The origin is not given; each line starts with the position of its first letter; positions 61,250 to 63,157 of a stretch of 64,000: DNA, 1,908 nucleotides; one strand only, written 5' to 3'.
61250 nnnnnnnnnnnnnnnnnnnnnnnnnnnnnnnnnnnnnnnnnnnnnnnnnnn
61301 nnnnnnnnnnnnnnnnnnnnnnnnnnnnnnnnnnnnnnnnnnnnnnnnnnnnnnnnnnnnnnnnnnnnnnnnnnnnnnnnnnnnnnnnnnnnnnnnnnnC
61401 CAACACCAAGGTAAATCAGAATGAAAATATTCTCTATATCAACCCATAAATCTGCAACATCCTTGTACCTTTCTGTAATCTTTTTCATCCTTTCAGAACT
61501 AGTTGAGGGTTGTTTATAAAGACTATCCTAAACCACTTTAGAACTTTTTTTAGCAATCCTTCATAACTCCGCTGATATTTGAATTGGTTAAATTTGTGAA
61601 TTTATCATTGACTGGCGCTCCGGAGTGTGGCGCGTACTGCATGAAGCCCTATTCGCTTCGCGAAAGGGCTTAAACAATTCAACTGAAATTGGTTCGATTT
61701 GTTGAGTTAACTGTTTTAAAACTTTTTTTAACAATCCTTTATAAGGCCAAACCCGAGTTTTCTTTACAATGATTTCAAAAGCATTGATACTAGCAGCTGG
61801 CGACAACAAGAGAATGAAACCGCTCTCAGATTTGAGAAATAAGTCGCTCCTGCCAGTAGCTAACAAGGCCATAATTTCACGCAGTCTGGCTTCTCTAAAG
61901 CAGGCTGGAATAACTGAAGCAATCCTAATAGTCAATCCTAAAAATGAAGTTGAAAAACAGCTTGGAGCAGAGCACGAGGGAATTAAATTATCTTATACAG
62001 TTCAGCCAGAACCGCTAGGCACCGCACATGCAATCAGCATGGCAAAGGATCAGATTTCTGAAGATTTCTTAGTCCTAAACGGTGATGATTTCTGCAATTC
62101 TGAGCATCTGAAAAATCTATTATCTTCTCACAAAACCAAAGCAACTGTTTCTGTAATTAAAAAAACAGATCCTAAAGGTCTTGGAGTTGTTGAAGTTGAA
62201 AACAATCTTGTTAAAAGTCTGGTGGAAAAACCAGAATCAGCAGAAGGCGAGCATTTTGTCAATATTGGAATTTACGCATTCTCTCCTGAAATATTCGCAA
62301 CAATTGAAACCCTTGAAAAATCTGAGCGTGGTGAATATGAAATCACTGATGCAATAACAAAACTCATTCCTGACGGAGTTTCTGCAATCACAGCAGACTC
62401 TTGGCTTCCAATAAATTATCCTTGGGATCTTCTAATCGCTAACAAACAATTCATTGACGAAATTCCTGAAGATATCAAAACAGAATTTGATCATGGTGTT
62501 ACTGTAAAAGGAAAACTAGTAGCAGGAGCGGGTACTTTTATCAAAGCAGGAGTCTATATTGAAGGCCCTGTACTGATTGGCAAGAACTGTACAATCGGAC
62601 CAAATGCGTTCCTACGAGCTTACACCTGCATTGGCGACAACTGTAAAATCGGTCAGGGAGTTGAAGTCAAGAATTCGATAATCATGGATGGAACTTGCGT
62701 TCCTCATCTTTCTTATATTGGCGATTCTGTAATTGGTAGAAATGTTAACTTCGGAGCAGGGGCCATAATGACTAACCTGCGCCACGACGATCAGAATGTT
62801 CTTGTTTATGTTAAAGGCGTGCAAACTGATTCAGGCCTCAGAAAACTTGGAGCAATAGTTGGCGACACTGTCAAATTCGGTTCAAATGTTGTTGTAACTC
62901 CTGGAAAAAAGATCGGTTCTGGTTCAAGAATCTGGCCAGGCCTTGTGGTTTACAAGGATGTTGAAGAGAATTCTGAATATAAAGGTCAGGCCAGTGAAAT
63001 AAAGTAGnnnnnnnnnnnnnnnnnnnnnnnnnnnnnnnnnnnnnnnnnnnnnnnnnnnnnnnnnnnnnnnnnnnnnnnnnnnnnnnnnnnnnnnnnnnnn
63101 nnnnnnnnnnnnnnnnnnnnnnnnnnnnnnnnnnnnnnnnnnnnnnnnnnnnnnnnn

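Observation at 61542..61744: Second copy of the element is bracketed by a different 25-nt direct repeat that duplicates a promoter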

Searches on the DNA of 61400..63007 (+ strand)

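Call 17: search_rna_families(source=window, start=61400, end=61800, threshold=evalue, max_evalue=10)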
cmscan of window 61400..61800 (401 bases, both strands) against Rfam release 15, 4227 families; matches with E-value up to 10: 9.
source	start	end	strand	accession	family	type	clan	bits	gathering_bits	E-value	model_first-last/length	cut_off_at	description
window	61699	61769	-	RF01586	snoR09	Gene; snRNA; snoRNA; CD-box;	-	19.3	50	3.5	1-84/84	no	small nucleolar RNA snoR09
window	61414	61495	-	RF01188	snR56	Gene; snRNA; snoRNA; CD-box;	CL00049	19.1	54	2.3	1-84/84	no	Small nucleolar RNA snR56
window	61654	61791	+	RF00015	U4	Gene; snRNA; splicing;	CL00007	17.8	46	0.07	1-138/138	no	U4 spliceosomal RNA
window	61472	61496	-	RF01618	ceN114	Gene; snRNA; snoRNA; CD-box;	-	17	44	1.2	1-63/63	no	Nematode snoRNA ceN114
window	61514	61567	-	RF03948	mir-5045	Gene; miRNA;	-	16.8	80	1.1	1-57/57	no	mir-5045 microRNA precursor family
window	61473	61573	+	RF02120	FTX_2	Gene; lncRNA;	-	13.7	48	3.8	1-97/97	no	FTX transcript, XIST regulator conserved region 2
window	61528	61578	-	RF01726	SAM-II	Cis-reg; riboswitch;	-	13.4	44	8.8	1-60/60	no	SAM-II riboswitch aptamer (SAM-II long loop)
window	61400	61487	-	RF01295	SCARNA7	Gene; snRNA; snoRNA; scaRNA;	-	12.7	65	0.45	1-96/330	3'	Small Cajal body-specific RNA 7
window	61714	61774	+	RF01259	snR63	Gene; snRNA; snoRNA; CD-box;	CL00061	9.1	50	5.7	1-255/255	no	Small nucleolar RNA snR63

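Call 95: search_dna_similar(query=window:61567-61715:+, collection=phages, mode=distant, max_evalue=0.01)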
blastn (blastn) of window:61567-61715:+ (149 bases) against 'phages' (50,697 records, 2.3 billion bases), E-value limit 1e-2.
No match.

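Call 96: search_dna_similar(query=window:61567-61715:+, collection=plasmids, mode=distant, max_evalue=0.01)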
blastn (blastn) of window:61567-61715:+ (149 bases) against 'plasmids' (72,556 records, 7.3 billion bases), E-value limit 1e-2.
No match.

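Call 97: search_rna_families(sources=[L083, L087, L088], threshold=evalue, max_evalue=0.1)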
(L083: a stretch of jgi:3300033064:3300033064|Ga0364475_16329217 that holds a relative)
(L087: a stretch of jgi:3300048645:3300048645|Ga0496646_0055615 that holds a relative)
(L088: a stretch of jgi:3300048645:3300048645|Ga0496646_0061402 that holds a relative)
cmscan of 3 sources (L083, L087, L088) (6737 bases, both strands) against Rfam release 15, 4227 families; matches with E-value up to 0.1: 1.
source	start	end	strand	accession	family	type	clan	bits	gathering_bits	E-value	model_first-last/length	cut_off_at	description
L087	120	192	+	RF00005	tRNA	Gene; tRNA;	CL00001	52.2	29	2.6e-09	1-71/71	no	tRNA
